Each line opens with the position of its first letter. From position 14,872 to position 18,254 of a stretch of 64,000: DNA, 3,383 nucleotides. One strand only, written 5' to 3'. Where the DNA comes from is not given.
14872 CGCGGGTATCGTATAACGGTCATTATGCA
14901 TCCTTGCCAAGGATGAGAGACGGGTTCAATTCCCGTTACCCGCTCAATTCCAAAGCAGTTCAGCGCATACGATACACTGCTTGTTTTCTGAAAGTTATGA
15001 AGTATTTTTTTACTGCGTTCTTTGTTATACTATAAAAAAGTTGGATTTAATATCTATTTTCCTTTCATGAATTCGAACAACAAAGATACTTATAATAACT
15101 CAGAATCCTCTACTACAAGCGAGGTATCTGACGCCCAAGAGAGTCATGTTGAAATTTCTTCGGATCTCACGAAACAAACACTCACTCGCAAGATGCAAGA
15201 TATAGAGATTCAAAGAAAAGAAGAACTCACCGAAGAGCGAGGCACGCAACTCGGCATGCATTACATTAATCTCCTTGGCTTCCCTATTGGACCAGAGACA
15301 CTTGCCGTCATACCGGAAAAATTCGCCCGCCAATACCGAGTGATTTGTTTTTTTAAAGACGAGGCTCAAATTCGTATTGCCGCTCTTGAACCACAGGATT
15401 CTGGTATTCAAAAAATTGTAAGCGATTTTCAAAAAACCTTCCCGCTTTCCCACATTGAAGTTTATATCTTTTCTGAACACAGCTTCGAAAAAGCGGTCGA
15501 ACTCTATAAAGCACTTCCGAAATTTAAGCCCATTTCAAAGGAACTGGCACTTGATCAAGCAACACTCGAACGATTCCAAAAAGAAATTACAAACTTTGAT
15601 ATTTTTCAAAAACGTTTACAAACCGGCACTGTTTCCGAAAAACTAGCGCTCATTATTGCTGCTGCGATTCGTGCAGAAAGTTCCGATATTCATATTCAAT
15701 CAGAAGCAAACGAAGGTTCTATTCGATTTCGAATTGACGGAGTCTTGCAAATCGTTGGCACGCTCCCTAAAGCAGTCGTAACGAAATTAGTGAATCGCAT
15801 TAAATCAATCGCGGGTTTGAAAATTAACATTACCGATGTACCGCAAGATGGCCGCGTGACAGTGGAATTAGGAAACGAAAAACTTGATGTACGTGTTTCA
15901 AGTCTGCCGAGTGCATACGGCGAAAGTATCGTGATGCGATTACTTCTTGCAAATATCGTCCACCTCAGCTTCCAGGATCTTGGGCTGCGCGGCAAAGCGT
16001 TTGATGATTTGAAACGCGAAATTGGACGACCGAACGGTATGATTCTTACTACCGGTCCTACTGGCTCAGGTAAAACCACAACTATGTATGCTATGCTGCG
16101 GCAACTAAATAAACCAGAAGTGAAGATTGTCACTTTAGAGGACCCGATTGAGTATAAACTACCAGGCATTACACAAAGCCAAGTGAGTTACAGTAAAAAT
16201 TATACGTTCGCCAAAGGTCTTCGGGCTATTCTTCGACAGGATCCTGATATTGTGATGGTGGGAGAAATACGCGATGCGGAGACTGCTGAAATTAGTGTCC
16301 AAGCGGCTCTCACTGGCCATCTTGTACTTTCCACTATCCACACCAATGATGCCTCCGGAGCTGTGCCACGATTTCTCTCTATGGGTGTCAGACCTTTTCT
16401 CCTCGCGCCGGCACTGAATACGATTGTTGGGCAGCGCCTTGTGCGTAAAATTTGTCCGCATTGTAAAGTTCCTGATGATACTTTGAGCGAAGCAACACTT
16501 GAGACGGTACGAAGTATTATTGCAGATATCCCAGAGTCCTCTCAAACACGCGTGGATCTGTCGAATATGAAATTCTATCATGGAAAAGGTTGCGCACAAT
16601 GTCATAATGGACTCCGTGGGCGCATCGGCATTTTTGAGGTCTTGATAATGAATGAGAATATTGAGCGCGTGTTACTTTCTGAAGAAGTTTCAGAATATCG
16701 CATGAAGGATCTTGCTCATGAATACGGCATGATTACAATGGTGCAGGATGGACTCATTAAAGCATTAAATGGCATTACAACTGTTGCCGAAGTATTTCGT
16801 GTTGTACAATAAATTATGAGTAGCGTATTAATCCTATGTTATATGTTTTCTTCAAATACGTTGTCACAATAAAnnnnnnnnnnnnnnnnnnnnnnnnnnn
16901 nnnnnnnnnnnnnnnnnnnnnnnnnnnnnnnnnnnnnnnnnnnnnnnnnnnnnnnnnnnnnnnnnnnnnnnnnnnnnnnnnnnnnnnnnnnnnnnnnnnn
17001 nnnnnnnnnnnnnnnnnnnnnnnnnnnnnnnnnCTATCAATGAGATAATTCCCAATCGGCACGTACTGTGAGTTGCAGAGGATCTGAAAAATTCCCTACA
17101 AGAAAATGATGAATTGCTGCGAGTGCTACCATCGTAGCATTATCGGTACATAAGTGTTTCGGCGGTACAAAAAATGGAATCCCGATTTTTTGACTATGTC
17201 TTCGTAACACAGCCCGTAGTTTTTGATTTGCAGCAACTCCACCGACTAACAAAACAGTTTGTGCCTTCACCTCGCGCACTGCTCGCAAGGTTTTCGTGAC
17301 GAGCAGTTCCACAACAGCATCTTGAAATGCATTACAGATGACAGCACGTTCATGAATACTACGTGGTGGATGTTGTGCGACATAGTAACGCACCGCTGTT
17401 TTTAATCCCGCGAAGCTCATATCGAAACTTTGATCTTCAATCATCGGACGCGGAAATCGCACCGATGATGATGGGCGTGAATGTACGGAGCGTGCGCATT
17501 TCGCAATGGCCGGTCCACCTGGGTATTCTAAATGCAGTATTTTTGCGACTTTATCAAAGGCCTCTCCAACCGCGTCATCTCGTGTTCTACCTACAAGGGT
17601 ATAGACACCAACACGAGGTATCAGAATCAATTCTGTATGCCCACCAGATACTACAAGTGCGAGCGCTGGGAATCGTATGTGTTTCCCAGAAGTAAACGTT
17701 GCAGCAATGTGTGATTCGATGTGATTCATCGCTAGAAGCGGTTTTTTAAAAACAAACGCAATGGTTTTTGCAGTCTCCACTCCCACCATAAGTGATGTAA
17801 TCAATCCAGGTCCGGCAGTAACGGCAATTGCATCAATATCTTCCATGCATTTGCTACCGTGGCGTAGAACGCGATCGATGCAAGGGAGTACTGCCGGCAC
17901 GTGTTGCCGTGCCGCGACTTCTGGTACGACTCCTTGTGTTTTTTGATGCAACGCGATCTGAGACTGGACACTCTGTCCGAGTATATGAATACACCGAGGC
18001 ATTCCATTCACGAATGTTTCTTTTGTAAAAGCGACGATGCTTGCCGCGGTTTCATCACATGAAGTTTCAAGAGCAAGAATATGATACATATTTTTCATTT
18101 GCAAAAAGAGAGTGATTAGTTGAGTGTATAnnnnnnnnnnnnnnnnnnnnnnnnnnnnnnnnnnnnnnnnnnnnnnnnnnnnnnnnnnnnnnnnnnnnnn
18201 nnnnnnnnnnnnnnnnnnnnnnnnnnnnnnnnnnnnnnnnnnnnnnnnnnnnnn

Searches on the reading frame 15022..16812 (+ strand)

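Call 41: search_protein_families(library=pfam, proteins=[window:15022-16812:+], max_evalue=0.00001)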
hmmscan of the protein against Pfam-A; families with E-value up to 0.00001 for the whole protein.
window:15022-16812:+ (596 aa): 2 families
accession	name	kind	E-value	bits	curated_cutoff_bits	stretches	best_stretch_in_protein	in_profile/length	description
PF00437.27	T2SSE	-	2.5e-117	392.1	24.9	1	202-593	6-370/370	Type II/IV secretion system protein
PF05157.20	MshEN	-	2.2e-07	31.2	23.1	1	77-162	1-83/90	MshEN domain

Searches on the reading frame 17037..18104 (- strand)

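Call 41: search_protein_families(library=pfam, proteins=[window:17037-18104:-], max_evalue=0.00001)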
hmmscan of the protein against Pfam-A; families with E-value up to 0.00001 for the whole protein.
window:17037-18104:- (355 aa): 2 families
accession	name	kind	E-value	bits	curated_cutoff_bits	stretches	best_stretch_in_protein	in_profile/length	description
PF00814.31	TsaD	-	4.3e-85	286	24.8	1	40-327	1-263/264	tRNA N6-adenosine threonylcarbamoyltransferase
PF22521.2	HypF_C_2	-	3.9e-06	27.3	27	1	225-322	143-235/241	Carbamoyltransferase, Kae1-like Domain, second subdomain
